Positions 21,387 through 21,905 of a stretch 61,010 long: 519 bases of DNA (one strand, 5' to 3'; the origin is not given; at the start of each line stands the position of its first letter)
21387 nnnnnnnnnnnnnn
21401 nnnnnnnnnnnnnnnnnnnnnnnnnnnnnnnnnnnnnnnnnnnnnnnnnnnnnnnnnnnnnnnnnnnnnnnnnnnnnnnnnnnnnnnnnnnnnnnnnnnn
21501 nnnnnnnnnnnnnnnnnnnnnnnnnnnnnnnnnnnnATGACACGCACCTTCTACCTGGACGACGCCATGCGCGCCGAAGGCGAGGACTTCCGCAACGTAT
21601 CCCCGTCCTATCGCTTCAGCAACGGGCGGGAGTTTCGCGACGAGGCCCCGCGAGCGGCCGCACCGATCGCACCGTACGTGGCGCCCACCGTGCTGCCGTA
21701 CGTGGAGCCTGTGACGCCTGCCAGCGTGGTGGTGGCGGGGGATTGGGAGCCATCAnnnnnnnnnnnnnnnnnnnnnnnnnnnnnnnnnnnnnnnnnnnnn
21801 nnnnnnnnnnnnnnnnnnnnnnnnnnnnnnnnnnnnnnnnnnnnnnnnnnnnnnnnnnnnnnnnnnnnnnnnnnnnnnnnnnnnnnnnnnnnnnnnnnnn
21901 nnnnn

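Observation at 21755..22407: Phage-encoded exported pair: Tat-signal protein plus Rap1a/Tai4-like T6SS-immunity-type protein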

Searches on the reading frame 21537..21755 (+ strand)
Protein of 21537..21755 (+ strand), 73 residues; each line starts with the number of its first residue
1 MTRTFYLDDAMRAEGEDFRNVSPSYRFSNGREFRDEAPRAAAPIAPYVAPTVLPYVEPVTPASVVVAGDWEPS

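Call 5: search_protein_families(library=pfam, proteins=[window:21537-21755:+], max_evalue=10)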
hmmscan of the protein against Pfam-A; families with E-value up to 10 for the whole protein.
window:21537-21755:+ (73 aa): 0 families

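Call 6: search_protein_families(library=phrogs, proteins=[window:21537-21755:+], max_evalue=1)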
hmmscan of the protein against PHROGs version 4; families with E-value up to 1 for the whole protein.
window:21537-21755:+ (73 aa): 0 families

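Call 22: search_protein_families(library=ncbifam, proteins=[window:21537-21755:+], max_evalue=10)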
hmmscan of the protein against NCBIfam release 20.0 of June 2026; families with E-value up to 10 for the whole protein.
window:21537-21755:+ (73 aa): 0 families

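Call 79: search_protein_families(library=padloc, proteins=[window:21537-21755:+], max_evalue=0.1)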
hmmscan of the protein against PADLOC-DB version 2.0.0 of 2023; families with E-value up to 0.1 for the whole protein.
window:21537-21755:+ (73 aa): 0 families
